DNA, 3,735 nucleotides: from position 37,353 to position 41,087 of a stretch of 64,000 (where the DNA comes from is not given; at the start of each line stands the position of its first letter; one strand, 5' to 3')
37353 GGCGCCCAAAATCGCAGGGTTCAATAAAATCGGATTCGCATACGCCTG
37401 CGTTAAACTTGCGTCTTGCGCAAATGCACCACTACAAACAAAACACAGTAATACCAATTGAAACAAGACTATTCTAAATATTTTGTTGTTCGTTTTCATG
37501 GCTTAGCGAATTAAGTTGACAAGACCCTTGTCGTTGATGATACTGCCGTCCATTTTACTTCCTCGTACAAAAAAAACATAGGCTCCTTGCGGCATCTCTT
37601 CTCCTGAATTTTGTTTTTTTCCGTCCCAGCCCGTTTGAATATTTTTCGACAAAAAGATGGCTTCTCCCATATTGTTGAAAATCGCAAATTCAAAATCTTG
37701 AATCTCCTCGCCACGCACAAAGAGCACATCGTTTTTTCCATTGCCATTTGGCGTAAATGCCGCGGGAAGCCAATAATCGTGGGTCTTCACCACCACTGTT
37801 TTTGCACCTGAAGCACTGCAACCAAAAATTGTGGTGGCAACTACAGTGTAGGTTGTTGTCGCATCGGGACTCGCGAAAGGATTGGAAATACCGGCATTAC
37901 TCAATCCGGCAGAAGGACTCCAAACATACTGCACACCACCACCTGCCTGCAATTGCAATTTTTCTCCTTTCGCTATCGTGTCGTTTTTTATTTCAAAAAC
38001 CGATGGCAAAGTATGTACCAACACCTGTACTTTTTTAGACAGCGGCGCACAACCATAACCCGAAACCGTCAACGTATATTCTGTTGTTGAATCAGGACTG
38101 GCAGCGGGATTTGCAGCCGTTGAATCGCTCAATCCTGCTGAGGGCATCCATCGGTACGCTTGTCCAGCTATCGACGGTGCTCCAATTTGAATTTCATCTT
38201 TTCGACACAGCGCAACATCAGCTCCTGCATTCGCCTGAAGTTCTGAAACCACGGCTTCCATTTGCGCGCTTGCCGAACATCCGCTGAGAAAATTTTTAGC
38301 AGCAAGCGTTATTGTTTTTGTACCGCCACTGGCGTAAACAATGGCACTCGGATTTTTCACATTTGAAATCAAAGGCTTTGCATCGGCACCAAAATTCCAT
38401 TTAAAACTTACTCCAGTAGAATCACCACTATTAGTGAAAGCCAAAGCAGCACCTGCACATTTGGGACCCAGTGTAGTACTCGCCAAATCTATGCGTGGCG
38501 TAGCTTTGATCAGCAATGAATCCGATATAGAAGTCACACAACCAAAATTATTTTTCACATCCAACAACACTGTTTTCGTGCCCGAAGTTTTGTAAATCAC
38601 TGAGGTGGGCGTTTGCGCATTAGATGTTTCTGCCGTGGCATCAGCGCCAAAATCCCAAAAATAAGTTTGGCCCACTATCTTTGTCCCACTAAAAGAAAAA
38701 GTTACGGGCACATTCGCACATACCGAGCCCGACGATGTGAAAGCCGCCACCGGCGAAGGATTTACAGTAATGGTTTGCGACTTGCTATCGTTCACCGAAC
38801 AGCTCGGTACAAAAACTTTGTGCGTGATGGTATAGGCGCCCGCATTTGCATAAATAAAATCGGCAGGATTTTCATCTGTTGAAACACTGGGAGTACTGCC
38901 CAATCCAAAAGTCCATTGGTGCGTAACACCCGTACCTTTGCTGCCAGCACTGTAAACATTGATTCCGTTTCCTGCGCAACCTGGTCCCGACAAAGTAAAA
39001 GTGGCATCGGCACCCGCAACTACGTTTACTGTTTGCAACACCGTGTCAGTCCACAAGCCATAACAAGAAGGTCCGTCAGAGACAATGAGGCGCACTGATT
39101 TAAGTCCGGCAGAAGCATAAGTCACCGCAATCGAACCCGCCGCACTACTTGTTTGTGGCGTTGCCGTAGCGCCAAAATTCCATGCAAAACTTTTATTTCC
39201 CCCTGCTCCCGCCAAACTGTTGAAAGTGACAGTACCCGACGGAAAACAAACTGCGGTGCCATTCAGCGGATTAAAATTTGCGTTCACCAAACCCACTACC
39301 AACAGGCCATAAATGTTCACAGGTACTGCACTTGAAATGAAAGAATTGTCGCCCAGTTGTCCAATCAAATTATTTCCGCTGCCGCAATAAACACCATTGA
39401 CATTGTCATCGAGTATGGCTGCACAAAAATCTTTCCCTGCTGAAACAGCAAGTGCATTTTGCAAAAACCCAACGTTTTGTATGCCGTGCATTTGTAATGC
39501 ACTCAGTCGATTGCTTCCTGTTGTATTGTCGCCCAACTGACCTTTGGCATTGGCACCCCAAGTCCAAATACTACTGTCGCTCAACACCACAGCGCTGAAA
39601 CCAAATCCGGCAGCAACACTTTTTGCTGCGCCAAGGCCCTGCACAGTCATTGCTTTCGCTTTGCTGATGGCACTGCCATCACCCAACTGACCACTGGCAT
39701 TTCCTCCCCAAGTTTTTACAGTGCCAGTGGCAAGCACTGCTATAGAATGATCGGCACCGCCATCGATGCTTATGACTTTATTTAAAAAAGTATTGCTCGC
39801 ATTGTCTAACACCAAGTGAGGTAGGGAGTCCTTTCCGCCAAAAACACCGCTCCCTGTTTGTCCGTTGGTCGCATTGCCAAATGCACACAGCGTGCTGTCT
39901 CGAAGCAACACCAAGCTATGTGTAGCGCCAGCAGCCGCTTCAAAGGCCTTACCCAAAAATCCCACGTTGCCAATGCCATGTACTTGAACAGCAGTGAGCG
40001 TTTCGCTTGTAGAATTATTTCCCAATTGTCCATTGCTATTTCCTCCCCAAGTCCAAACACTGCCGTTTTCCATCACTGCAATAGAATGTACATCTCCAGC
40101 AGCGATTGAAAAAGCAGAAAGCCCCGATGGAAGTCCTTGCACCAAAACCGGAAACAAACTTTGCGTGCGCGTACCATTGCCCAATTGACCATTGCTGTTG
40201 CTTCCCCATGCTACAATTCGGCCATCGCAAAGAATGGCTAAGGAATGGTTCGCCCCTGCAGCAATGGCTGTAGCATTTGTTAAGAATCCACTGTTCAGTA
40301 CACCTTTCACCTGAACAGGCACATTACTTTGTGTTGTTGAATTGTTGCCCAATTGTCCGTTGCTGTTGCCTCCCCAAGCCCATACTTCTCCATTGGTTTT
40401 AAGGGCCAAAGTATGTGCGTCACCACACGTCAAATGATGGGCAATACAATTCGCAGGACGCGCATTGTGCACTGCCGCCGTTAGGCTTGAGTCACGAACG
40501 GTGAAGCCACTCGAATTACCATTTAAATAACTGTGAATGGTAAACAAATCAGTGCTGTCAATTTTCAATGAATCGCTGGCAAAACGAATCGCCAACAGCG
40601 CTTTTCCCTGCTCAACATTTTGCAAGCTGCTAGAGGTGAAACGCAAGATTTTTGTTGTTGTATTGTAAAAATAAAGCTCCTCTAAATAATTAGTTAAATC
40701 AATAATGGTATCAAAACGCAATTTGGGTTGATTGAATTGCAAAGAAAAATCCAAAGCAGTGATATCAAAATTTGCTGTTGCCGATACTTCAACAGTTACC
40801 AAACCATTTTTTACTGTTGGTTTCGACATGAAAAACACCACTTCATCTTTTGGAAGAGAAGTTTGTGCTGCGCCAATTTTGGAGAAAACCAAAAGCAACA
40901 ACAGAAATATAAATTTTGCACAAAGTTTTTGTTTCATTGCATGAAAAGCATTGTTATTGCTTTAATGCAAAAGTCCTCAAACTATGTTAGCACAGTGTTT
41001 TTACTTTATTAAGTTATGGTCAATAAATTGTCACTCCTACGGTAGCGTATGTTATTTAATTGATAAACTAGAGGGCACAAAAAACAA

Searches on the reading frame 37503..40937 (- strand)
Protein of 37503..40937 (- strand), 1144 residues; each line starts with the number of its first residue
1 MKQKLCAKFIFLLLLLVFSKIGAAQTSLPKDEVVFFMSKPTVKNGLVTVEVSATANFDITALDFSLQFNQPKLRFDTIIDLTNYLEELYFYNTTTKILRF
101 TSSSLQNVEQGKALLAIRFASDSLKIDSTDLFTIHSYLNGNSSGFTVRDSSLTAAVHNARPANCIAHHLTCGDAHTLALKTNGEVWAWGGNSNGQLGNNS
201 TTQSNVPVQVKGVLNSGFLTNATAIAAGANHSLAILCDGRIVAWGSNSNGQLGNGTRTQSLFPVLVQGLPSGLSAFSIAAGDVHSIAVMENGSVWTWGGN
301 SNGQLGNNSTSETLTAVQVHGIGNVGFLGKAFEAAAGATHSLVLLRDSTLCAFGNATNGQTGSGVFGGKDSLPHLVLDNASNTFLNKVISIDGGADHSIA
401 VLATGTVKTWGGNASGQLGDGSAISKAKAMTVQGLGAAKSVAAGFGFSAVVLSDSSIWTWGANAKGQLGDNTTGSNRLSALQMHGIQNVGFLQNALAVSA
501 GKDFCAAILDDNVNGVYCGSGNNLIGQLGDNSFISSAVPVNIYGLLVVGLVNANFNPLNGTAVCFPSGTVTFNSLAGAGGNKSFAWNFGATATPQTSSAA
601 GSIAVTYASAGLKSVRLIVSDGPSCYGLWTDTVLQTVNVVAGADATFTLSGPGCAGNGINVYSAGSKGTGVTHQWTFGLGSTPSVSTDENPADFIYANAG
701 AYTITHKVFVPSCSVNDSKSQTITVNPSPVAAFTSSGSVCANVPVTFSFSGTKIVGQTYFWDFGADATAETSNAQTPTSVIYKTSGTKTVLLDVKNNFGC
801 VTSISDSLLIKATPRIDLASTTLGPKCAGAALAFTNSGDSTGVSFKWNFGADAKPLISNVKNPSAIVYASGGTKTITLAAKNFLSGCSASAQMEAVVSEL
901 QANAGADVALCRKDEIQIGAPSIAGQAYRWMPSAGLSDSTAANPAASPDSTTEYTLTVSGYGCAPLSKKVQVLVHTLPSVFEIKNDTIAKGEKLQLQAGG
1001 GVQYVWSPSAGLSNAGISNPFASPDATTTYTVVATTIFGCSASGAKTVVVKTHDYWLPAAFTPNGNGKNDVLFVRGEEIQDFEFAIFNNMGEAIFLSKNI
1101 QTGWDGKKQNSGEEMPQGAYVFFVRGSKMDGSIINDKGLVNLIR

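Call 4: search_protein_families(library=pfam, proteins=[window:37503-40937:-], max_evalue=0.01)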
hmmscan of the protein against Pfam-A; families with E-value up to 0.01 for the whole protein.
window:37503-40937:- (1144 aa): 7 families
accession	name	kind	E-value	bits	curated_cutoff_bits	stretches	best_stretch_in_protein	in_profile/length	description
PF25390.1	WD40_RLD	-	2.6e-72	244.6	150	2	164-423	89-335/363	RCC1-like domain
PF13540.12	RCC1_2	-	4.3e-48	160.4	22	5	223-251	2-30/30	Regulator of chromosome condensation (RCC1) repeat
PF00415.24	RCC1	-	1e-47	160.9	21.7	5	182-235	1-50/50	Regulator of chromosome condensation (RCC1) repeat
PF00801.26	PKD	-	2.4e-20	72.7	23.5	4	641-718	13-75/80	PKD domain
PF18911.6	PKD_4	-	3.1e-19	69.3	27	1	726-806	1-79/85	PKD domain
PF13585.12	CHU_C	-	2.1e-14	53.8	27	1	1058-1126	4-72/86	CHU_C Type IX secretion signal domain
PF25384.1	Alsin_RLD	-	1e-11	45.3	100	1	400-474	238-313/405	Alsin RCC1-like domain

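Call 5: search_protein_families(library=ncbifam, proteins=[window:37503-40937:-], max_evalue=0.01)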
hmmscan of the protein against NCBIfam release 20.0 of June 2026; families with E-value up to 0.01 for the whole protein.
window:37503-40937:- (1144 aa): 1 family
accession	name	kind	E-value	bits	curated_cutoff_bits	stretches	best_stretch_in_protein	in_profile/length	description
TIGR04131.1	Bac_Flav_CTERM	domain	1.7e-08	34.5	35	1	1058-1128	4-73/85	T9SS type B sorting domain-containing protein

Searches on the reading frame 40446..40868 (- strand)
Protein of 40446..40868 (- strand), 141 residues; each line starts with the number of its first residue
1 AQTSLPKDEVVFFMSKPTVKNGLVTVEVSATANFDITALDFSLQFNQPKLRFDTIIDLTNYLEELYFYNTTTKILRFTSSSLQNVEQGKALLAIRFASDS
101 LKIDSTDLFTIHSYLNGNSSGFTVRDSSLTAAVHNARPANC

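Call 33: search_protein_families(library=pfam, proteins=[window:40446-40868:-], max_evalue=10)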
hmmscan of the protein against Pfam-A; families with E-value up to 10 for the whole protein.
seq(141 aa): 2 families
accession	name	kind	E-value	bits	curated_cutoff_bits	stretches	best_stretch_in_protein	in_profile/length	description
PF00963.24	Cohesin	-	0.053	14.2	24.1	1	24-96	18-99/139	Cohesin domain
PF03442.20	CBM_X2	-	0.13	12.8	28.9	1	31-98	5-75/83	Carbohydrate binding domain X2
